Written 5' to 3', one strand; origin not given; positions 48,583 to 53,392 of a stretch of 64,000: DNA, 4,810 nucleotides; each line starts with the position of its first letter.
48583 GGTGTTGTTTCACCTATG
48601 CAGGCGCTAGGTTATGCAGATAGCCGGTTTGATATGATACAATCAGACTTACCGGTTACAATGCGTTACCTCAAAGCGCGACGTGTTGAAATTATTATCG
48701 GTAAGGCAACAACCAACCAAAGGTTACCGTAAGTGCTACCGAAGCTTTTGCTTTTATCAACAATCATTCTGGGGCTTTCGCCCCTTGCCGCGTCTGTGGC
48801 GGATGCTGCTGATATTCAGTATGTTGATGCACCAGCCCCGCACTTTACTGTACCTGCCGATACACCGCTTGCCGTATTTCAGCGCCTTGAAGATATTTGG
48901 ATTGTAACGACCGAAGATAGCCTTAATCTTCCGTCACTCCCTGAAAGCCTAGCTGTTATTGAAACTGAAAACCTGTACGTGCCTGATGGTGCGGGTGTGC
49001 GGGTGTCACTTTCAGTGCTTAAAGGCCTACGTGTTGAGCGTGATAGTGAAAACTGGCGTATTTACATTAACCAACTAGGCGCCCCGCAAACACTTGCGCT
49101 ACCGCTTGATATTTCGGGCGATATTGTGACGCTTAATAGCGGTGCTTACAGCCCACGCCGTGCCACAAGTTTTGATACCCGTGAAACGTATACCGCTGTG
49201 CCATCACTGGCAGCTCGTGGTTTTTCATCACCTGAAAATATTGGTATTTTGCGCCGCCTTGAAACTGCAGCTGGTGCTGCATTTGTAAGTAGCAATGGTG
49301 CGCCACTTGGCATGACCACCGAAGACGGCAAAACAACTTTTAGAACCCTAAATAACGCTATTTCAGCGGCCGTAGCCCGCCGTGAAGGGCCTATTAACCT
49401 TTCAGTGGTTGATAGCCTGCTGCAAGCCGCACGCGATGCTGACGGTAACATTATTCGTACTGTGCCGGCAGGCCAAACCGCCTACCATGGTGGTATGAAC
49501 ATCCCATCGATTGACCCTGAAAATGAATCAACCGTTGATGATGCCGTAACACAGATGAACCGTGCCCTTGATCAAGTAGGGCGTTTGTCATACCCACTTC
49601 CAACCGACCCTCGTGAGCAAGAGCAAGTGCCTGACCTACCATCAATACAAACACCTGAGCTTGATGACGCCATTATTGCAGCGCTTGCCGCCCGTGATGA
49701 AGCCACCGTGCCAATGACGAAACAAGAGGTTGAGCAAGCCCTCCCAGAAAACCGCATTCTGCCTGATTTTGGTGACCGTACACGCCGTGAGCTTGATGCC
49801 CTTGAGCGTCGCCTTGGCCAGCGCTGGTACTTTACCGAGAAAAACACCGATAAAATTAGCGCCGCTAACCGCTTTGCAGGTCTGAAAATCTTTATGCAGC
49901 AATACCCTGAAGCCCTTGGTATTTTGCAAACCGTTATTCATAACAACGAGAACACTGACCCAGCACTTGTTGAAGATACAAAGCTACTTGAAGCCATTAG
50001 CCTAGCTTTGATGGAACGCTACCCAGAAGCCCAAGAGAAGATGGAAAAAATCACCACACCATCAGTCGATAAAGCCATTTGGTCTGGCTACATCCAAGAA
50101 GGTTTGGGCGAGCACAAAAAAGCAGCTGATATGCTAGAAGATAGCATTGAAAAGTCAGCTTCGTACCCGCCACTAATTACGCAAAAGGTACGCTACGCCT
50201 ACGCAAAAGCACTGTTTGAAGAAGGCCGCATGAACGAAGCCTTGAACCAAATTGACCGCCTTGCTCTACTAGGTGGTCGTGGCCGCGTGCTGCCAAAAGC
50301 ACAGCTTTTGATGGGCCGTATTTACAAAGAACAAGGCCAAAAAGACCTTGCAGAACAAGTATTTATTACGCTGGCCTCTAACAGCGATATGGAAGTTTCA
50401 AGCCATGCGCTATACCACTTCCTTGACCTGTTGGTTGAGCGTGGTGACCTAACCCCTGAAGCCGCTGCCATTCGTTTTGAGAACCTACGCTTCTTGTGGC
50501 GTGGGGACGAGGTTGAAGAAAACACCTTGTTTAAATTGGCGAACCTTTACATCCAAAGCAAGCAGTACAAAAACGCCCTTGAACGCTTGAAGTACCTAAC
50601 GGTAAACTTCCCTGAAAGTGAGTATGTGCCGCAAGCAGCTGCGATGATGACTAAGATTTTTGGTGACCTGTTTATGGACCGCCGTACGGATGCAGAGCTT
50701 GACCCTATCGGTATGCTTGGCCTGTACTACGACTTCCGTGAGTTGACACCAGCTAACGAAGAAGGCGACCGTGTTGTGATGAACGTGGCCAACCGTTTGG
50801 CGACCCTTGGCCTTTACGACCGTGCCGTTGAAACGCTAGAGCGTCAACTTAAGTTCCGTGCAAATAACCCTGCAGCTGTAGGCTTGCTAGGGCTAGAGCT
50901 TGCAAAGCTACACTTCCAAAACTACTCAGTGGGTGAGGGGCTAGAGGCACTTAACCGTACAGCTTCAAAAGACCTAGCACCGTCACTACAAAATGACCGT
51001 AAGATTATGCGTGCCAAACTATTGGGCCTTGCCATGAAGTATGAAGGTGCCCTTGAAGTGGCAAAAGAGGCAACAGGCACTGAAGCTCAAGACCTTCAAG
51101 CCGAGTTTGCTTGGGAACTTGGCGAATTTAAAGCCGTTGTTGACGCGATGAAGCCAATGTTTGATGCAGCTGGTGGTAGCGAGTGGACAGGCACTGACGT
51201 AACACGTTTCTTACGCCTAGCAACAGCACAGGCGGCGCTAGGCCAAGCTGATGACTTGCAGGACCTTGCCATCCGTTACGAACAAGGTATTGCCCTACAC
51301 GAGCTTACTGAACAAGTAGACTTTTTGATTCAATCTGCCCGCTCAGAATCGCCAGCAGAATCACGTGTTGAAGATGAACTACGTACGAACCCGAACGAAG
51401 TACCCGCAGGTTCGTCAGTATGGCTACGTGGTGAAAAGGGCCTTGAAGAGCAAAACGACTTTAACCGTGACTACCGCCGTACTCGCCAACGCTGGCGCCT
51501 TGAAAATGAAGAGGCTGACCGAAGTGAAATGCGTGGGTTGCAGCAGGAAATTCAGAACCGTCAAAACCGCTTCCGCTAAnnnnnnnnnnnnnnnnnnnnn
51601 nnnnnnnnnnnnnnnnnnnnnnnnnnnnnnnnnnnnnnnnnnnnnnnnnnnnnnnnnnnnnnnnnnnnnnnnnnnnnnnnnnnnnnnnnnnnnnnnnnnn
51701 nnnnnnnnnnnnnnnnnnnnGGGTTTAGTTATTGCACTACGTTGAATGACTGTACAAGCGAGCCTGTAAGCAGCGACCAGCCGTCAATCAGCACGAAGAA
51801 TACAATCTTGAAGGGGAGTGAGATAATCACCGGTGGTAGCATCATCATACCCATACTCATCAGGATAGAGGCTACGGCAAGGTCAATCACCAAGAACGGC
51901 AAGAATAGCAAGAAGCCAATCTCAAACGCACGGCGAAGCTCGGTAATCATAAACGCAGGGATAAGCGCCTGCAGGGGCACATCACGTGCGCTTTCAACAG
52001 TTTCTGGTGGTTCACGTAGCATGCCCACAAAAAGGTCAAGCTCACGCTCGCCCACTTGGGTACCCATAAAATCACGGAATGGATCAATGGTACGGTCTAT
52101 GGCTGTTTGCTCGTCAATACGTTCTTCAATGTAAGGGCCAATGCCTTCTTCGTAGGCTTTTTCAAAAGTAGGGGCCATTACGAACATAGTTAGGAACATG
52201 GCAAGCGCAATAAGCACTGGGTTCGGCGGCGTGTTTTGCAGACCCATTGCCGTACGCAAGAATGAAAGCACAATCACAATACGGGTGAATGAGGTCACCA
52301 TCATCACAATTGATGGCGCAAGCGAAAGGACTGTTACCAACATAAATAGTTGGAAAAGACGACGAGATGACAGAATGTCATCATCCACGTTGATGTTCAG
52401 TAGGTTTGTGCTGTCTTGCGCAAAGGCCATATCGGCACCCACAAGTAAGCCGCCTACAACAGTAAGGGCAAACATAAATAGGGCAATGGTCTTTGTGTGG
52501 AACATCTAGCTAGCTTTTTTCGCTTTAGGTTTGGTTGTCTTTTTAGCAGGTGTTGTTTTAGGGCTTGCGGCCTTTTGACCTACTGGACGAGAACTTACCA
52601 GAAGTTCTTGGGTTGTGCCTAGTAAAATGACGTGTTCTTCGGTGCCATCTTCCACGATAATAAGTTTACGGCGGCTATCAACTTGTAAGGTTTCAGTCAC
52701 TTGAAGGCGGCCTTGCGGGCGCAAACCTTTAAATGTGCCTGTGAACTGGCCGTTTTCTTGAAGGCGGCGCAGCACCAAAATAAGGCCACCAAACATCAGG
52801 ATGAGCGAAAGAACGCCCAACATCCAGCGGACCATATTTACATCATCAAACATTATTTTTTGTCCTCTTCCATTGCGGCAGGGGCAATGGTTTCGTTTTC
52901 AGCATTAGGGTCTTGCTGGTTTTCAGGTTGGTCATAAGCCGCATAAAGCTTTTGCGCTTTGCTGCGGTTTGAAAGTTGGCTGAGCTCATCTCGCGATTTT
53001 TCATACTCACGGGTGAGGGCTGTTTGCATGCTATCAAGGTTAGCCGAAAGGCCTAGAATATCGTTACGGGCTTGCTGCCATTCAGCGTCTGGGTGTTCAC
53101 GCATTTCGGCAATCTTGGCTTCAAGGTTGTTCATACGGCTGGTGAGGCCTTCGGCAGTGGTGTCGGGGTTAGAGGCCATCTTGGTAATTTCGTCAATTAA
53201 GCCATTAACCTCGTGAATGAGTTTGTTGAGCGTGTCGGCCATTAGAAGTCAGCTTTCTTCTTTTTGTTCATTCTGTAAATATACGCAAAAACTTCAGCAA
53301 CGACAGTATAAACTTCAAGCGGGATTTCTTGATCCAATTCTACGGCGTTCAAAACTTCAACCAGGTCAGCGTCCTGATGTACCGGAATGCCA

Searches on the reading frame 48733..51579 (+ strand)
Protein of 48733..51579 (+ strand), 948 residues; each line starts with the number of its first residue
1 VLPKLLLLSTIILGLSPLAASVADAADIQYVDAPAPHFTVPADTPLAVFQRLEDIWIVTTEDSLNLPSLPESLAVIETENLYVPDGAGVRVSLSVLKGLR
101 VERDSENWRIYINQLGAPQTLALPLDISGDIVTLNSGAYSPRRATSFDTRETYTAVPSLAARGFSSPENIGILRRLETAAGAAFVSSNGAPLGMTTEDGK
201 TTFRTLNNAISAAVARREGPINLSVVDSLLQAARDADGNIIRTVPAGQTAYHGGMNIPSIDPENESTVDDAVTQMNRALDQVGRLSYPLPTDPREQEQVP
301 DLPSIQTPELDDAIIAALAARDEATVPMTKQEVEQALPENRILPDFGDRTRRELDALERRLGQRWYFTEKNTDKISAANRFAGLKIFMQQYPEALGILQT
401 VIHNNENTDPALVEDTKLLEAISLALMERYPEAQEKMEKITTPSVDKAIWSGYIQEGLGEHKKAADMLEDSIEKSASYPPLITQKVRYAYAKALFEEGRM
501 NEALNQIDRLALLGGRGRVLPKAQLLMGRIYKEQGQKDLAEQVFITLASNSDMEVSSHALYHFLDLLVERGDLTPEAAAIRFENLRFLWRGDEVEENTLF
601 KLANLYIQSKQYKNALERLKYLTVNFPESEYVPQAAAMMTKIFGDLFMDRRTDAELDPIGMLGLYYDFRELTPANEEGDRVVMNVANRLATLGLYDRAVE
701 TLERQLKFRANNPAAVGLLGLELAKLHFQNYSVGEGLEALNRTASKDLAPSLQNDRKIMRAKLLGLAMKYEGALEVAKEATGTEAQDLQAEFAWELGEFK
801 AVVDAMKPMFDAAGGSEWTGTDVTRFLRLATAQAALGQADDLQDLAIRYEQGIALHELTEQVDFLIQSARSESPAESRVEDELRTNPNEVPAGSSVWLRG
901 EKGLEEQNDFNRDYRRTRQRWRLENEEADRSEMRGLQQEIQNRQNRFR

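Call 50: search_protein_families(library=pfam, proteins=[window:48733-51579:+], max_evalue=0.0001)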
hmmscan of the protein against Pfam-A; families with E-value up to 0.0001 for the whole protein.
window:48733-51579:+ (948 aa): 10 families
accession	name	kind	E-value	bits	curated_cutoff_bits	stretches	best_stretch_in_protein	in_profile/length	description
PF14559.12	TPR_19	-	2.6e-08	34.5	25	0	459-511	5-52/68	Tetratricopeptide repeat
PF13181.12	TPR_8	-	2.2e-07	30.9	25.7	0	522-544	2-24/34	Tetratricopeptide repeat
PF13174.12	TPR_6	-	8.6e-07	29.6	26.3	0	599-629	3-33/33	Tetratricopeptide repeat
PF12895.13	ANAPC3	-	1.2e-06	29.1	27.2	0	437-508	12-80/82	Anaphase-promoting complex, cyclosome, subunit 3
PF13176.12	TPR_7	-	9.1e-06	25.8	27.9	0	526-546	4-24/36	Tetratricopeptide repeat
PF13428.12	TPR_14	-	1.5e-05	25.6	23.5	0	685-719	7-41/44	Tetratricopeptide repeat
PF07719.23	TPR_2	-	4.8e-05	23.6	27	0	599-617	4-22/34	Tetratricopeptide repeat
PF13525.12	YfiO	-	6.7e-05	23.2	25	0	602-649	147-194/203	Outer membrane lipoprotein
PF20308.4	TPR-S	-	7e-05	23.8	27.6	0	463-535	4-65/102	Tetratricopeptide Repeats-Sensor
PF25063.1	ARM_TT21_C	-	7.6e-05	23.1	35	0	499-617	73-185/209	Tetratricopeptide repeat protein 21 C-terminal ARM domain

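Call 78: search_protein_families(library=ncbifam, proteins=[window:48733-51579:+], max_evalue=0.05)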
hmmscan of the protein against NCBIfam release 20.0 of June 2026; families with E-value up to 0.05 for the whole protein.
window:48733-51579:+ (948 aa): 6 families
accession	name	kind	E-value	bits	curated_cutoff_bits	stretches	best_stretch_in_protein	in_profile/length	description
TIGR03302.1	OM_YfiO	subfamily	6.3e-08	32.4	81.4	1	459-649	47-219/239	outer membrane protein assembly factor BamD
TIGR02795.1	tol_pal_ybgF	equivalog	7.5e-07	29.8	90.1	1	596-636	2-42/119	tol-pal system protein YbgF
NF052312.1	T9SS_PorW_SprE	equivalog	1.2e-06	27.5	250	1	453-550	149-246/716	type IX secretion system periplasmic lipoprotein PorW/SprE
NF040959.1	MamA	equivalog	1.8e-05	24.3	200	0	684-793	42-144/204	magnetosome protein MamA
NF058541.1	SusR_regulator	equivalog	0.0026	17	480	0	408-559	76-243/515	SusR family glycan utilization regulator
NF052415.1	T3SS_chap_SctY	equivalog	0.03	14.8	70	1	484-543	40-99/106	type III secretion apparatus assembly chaperone SctY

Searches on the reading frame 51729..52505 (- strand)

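Call 50: search_protein_families(library=pfam, proteins=[window:51729-52505:-], max_evalue=0.0001)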
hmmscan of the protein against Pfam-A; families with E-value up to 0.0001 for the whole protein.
window:51729-52505:- (258 aa): 1 family
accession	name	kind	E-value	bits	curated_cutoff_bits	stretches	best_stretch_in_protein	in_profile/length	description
PF00813.25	FliP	-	2.2e-79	266.3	26.9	1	56-250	1-191/191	FliP family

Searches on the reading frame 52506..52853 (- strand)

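Call 50: search_protein_families(library=pfam, proteins=[window:52506-52853:-], max_evalue=0.0001)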
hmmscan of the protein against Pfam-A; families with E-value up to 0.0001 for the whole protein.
window:52506-52853:- (115 aa): 1 family
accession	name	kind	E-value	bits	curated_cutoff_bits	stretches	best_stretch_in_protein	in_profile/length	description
PF04347.18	FliO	-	9.3e-05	22.9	22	0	27-83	2-53/91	Flagellar biosynthesis protein, FliO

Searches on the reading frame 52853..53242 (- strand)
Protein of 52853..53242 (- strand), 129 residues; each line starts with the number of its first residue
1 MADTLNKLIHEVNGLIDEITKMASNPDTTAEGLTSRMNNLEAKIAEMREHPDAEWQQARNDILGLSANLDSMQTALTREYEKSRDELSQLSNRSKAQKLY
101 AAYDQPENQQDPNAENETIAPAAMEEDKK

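Call 50: search_protein_families(library=pfam, proteins=[window:52853-53242:-], max_evalue=0.0001)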
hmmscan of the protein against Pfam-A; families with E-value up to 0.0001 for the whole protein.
window:52853-53242:- (129 aa): 0 families

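Call 77: search_protein_families(library=pfam, proteins=[window:52853-53242:-], max_evalue=0.05)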
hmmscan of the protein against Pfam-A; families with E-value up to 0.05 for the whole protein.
window:52853-53242:- (129 aa): 5 families
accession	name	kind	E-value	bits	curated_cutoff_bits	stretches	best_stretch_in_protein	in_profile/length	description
PF16526.10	CLZ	-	0.0058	17.4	26.7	0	36-88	11-62/71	C-terminal leucine zipper domain of cyclic nucleotide-gated channels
PF04513.17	Baculo_PEP_C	-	0.03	14.8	38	0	4-77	39-102/140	Baculovirus polyhedron envelope protein, PEP, C terminus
PF06705.16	SF-assemblin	-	0.03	14.1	30.6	1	17-94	81-155/247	SF-assemblin/beta giardin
PF08656.15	DASH_Dad3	-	0.042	14.3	23.1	0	6-45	13-52/76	DASH complex subunit Dad3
PF06103.16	DUF948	-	0.049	14.2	37.2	0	2-46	32-76/89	Bacterial protein of unknown function (DUF948)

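Call 78: search_protein_families(library=ncbifam, proteins=[window:52853-53242:-], max_evalue=0.05)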
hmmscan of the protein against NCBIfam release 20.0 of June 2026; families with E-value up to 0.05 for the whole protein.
window:52853-53242:- (129 aa): 4 families
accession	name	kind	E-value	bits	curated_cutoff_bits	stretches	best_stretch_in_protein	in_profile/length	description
NF045995.1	MAG0865_DivIVA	hypoth_equivalog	0.0011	19.1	55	1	9-46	22-59/69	MAG0865 family DivIVA-related protein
TIGR00233.1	trpS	equivalog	0.0063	15.8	176.75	1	5-99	178-268/328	tryptophan--tRNA ligase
NF041034.1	Rad50_Sulf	equivalog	0.0095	13.8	1000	1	6-105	439-538/872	DNA double-strand break repair ATPase Rad50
NF041244.1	IglI_fam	subfamily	0.017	15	100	1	9-120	58-173/290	type VI secretion system protein IglI family protein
